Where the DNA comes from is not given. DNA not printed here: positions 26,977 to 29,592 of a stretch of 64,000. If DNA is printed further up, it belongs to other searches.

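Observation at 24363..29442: TonB-dependent receptor paired with an uncharacterised two-module lipoprotein (not a SusC/SusD pair)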

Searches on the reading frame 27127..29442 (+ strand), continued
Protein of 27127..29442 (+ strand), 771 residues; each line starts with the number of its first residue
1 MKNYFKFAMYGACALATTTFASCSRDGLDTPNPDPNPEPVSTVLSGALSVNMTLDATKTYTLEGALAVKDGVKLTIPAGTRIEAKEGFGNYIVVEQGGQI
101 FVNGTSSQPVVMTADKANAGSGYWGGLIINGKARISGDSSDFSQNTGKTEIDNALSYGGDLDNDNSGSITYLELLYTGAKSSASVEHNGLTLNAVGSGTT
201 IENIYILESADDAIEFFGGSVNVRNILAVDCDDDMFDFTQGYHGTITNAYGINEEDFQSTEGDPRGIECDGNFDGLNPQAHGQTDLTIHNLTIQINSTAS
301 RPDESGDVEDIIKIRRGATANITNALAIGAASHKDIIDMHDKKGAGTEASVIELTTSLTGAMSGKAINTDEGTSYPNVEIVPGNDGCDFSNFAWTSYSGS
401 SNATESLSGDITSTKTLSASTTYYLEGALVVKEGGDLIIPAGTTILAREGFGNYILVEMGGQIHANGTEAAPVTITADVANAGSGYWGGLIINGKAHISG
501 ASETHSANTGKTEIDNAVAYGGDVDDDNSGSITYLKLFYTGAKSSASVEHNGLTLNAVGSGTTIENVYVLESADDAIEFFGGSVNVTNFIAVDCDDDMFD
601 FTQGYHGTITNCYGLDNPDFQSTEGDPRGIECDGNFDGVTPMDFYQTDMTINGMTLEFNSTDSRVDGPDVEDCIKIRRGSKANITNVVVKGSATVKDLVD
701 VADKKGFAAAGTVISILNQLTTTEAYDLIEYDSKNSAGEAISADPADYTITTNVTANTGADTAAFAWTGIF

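Call 60: find_homologous_proteins(query=L082:9845-11050:+, max_evalue=0.001)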
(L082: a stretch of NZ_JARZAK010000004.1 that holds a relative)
Query L082:9845-11050:+ (402 aa): 4503 proteins with E <= 0.001 among 8000 candidates; the best 120 are listed.
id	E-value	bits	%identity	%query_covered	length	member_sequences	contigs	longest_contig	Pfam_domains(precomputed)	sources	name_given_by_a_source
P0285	4.1e-248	841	96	100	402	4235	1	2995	PF28492.1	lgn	-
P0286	2.1e-231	786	91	99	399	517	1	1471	PF28492.1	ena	-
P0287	2.0e-229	779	88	100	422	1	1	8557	PF28492.1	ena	-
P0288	6.5e-229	778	88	100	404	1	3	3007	PF28492.1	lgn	-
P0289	2.0e-228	776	87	100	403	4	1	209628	PF28492.1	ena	-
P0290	2.2e-228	776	87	100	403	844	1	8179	PF28492.1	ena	-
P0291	4.4e-228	775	88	100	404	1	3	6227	PF28492.1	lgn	-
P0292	2.9e-226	769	87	99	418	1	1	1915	PF28492.1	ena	-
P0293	5.4e-225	765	54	99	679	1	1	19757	PF28492.1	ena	-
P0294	6.9e-225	764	88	100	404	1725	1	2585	PF28492.1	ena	-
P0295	1.1e-224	764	87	100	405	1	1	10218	PF28492.1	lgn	-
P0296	1.1e-223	760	87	100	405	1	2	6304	PF28492.1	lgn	-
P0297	4.5e-222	755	85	100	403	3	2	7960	PF28492.1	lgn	-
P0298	6.0e-222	755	86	100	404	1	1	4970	PF28492.1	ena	-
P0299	1.4e-221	754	86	100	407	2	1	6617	PF28492.1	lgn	-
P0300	1.8e-221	753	86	100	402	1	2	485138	PF28492.1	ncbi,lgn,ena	-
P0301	2.0e-221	753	86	100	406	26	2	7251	PF28492.1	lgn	-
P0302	5.7e-221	752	86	100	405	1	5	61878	PF28492.1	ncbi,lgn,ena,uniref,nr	ncbi:hypothetical protein [uncultured Bacteroides sp.]|uniref:hypothetical protein n=1 Tax=unculture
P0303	6.8e-221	751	86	100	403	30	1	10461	PF28492.1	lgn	-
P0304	7.3e-221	751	86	100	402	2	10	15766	PF28492.1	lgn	-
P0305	3.3e-220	749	86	99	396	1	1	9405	PF28492.1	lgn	-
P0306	3.8e-220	749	85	100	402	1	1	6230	PF28492.1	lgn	-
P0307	5.2e-220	748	85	100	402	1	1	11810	PF28492.1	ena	-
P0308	1.1e-219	747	85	100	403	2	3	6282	PF28492.1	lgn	-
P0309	1.2e-219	747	86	99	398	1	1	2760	PF28492.1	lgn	-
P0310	2.4e-219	746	86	99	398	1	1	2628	PF28492.1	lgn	-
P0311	2.8e-219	746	86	99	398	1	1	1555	PF28492.1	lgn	-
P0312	5.8e-219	745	86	99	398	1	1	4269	PF28492.1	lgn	-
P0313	7.2e-219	745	86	99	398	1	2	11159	PF28492.1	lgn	-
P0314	7.7e-219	745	85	100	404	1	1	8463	PF28492.1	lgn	-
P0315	8.5e-219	744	86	99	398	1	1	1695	PF28492.1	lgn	-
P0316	1.2e-218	744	86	99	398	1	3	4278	PF28492.1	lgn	-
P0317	1.3e-218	744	86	99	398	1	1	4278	PF28492.1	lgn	-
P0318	1.4e-218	744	86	99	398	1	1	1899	PF28492.1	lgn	-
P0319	1.6e-218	744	86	99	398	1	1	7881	PF28492.1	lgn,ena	-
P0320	1.7e-218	743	87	96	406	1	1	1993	PF28492.1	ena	-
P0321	1.7e-218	743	86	99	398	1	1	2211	PF28492.1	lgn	-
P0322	1.8e-218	743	85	100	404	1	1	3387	PF28492.1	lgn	-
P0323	1.9e-218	743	86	99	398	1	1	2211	PF28492.1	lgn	-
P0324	2.1e-218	743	84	100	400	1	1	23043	PF28492.1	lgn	-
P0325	2.6e-218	743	86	100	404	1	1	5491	PF28492.1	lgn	-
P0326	2.7e-218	743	85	100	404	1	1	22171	PF28492.1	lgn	-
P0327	2.8e-218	743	86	99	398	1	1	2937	PF28492.1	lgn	-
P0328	2.8e-218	743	86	99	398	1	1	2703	PF28492.1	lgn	-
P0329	3.4e-218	742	86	99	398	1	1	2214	PF28492.1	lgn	-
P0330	4.5e-218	742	86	99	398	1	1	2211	PF28492.1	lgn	-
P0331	4.7e-218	742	86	99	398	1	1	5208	PF28492.1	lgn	-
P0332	4.9e-218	742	86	99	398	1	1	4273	PF28492.1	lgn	-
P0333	5.4e-218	742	86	99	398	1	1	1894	PF28492.1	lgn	-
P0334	6.6e-218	741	84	100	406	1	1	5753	PF28492.1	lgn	-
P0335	8.3e-218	741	86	99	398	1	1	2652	PF28492.1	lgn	-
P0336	1.0e-217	741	85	100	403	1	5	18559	PF28492.1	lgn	-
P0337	1.1e-217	741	86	99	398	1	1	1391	PF28492.1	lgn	-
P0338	1.2e-217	741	86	99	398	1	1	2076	PF28492.1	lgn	-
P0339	1.2e-217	741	86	99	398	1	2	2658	PF28492.1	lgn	-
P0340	1.6e-217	740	88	96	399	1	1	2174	PF28492.1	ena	-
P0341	1.8e-217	740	86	99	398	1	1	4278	PF28492.1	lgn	-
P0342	1.8e-216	737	86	99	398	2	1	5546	PF28492.1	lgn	-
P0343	1.2e-215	734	88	94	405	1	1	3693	PF28492.1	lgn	-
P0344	1.6e-215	734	87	97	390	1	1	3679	PF28492.1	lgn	-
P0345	1.9e-215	733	88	94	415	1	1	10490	PF28492.1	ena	-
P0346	2.5e-215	733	83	99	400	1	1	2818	PF28492.1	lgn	-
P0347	4.2e-215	732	83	99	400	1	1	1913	PF28492.1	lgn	-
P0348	5.3e-215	732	94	88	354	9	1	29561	PF28492.1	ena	-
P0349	5.3e-215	732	86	97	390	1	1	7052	PF28492.1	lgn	-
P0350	8.6e-215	731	84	100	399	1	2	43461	PF28492.1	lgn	-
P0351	1.7e-214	730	86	97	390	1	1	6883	PF28492.1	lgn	-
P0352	1.2e-213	727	88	90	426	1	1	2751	PF28492.1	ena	-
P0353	2.4e-211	720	88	92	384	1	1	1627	PF28492.1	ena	-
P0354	1.3e-210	717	88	91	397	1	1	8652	PF28492.1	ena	-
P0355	5.2e-206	702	83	100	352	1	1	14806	PF28492.1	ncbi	-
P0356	1.3e-203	694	57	100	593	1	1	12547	PF28492.1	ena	-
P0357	6.8e-203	692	88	88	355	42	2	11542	PF28492.1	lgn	-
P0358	2.3e-200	684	80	100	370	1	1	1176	PF28492.1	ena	-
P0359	4.8e-199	679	88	88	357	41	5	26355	PF28492.1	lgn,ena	-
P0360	2.4e-196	670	80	100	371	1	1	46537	PF28492.1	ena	-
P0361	7.5e-196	669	77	100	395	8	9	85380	PF28492.1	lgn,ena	-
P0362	1.0e-195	668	81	97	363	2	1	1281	PF28492.1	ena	-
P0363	1.8e-195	668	57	87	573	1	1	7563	PF28492.1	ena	-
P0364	3.3e-195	667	80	100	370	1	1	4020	PF28492.1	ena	-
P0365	6.1e-194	663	78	100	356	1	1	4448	PF28492.1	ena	-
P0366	1.1e-193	662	76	99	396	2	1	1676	PF28492.1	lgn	-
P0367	1.2e-193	662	75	100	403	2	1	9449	PF28492.1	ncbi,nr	ncbi:MAG: hypothetical protein LBN24_05695 [Mediterranea sp.]|nr:hypothetical protein [Mediterranea 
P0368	1.1e-192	658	92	80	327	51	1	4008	PF28492.1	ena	-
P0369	2.8e-188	644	95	76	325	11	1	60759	PF28492.1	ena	-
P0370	5.0e-183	627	72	99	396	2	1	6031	PF28492.1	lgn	-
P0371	1.0e-180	619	73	100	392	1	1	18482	PF28492.1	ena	-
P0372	2.7e-180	618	73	99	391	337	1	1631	PF28492.1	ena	-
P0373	4.5e-180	617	71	97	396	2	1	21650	PF28492.1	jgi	jgi:hypothetical protein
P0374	2.7e-178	611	73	99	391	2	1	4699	PF28492.1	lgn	-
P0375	7.9e-177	606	91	74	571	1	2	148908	PF13715.13,PF07715.21,PF13620.13,PF28492.1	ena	-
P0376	6.0e-176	603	72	99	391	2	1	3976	PF28492.1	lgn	-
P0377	8.2e-176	603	72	99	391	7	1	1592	PF28492.1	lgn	-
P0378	1.3e-175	602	72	99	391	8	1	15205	PF28492.1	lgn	-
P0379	7.8e-175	600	70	99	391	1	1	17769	PF28492.1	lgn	-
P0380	3.1e-174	598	70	99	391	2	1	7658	PF28492.1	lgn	-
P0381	3.0e-170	585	78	86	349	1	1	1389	PF28492.1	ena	-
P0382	3.0e-167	575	69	99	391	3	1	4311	PF28492.1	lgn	-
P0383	4.9e-166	571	66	100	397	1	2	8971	PF28492.1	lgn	-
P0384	5.7e-166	570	68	99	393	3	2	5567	PF28492.1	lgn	-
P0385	6.8e-166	570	68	100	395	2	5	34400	PF28492.1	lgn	-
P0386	1.7e-165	569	69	100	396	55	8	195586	PF28492.1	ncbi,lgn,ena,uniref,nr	ncbi:hypothetical protein [Bacteroides bouchesdurhonensis]|uniref:hypothetical protein n=1 Tax=Bacte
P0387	1.4e-160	553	90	68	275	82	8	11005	PF28492.1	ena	-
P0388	1.3e-158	546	68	96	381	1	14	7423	PF28492.1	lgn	-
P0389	2.4e-157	542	60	99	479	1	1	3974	PF28492.1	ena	-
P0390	1.2e-148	513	76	84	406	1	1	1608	PF28492.1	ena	-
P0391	1.6e-147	510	76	84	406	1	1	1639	PF28492.1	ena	-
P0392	6.8e-147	508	89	65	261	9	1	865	PF28492.1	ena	-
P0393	1.0e-146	507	57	85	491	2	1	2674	PF28492.1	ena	-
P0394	5.4e-145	501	63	99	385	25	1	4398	PF28492.1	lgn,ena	-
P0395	3.5e-144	499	89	61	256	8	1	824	PF28492.1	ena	-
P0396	4.2e-142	492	64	99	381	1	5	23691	PF28492.1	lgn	-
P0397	4.4e-142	492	60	99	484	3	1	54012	PF28492.1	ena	-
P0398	6.9e-142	491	86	66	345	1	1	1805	PF28492.1,PF05592.19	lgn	-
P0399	8.3e-142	491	63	99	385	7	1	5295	PF28492.1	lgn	-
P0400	2.2e-141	489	61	100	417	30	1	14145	PF28492.1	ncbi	-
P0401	1.5e-140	487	61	99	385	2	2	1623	PF28492.1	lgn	-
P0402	1.9e-140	486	99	55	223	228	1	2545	PF28492.1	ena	-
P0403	1.7e-139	483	61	99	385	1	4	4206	PF28492.1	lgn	-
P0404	3.6e-138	479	60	100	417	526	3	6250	PF28492.1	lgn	-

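Call 61: list_cluster_members(proteins=[P0285, P0294, P0290, P0286, P0372, P0404])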
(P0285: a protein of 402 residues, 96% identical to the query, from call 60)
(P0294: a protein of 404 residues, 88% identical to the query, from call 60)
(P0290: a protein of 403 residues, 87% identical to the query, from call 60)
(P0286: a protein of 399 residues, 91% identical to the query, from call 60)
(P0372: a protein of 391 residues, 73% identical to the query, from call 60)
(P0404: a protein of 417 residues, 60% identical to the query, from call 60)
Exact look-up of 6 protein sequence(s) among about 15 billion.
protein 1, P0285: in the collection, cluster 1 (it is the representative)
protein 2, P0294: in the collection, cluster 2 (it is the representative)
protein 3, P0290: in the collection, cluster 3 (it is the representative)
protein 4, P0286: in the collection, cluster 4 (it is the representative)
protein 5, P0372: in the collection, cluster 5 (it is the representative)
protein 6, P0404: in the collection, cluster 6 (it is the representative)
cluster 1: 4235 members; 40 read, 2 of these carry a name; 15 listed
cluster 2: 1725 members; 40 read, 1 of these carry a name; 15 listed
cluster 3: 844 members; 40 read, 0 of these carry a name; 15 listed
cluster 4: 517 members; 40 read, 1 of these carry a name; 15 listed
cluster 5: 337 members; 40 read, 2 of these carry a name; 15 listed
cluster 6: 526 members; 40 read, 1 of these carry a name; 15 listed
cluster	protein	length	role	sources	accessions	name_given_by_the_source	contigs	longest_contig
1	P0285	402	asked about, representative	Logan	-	-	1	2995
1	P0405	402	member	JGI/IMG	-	hypothetical protein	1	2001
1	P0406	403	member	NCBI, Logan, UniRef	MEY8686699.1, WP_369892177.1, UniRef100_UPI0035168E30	hypothetical protein AB9N12_11395 [Bacteroides sp. AN502(2024)] | hypothetical protein n=1 Tax=Bacteroides sp. AN502(2024) TaxID=3160599 RepID=UPI0035168E30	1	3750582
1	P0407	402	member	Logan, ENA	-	-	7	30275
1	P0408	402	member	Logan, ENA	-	-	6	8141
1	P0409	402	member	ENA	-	-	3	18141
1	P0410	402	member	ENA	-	-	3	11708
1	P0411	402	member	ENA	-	-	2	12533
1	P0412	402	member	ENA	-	-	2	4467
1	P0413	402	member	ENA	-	-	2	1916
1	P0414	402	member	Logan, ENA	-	-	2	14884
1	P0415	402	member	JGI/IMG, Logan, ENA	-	-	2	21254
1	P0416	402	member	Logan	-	-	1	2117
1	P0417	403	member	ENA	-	-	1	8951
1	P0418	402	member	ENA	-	-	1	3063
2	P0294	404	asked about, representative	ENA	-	-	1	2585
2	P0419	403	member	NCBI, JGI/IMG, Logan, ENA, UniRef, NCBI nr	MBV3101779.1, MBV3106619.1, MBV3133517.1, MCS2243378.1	hypothetical protein [Bacteroides thetaiotaomicron] | hypothetical protein | Lipoprotein n=1 Tax=Bacteroides thetaiotaomicron TaxID=818 RepID=A0AA46UAQ0_BACT4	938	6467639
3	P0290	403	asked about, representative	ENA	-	-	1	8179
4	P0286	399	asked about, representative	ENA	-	-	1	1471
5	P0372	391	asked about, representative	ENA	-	-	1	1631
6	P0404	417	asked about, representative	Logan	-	-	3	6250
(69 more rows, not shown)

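Call 64: find_encoding_contigs(protein=P0419, flank=10000, max_places=2)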
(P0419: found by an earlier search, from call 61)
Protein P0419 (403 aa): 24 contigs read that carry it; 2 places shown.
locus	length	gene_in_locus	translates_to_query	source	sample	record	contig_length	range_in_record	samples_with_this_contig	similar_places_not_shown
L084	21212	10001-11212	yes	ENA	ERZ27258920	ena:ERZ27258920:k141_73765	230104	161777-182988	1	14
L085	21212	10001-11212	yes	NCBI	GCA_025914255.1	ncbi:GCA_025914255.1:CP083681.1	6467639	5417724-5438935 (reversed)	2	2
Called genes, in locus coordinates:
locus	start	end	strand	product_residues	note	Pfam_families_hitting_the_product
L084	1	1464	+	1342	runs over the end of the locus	PF02837:Glyco_hydro_2_N, PF22666:Glyco_hydro_2_N2 (weak), PF00703:Glyco_hydro_2, PF02836:Glyco_hydro_2_C, PF16353:LacZ_4, PF02929:Bgal_small_N, PF00754:F5_F8_type_C, PF22633:F5_F8_type_C_2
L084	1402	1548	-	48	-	-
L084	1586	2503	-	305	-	PF00892:EamA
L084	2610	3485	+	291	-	PF02463:SMC_N, PF00005:ABC_tran (faint), PF13175:AAA_15, PF13304:AAA_21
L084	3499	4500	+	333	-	PF14491:DUF4435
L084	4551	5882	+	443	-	PF00924:MS_channel_2nd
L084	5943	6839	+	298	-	PF12833:HTH_18, PF00165:HTH_AraC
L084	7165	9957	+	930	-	PF13620:CarboxypepD_reg, PF13715:CarbopepD_reg_2, PF07715:Plug, PF00593:TonB_dep_Rec_b-barrel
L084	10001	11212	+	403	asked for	PF28492:Beta_helix_4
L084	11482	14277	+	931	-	PF13426:PAS_9 (faint), PF13188:PAS_8 (faint), PF01590:GAF, PF13185:GAF_2, PF08448:PAS_4 (faint), PF08447:PAS_3, PF00512:HisKA, PF02518:HATPase_c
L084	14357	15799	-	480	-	PF00361:Proton_antipo_M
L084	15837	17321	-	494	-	PF00361:Proton_antipo_M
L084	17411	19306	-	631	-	PF00662:Proton_antipo_N, PF00361:Proton_antipo_M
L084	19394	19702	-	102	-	PF00420:Oxidored_q2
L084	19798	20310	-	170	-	PF00499:Oxidored_q3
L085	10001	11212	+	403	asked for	PF28492:Beta_helix_4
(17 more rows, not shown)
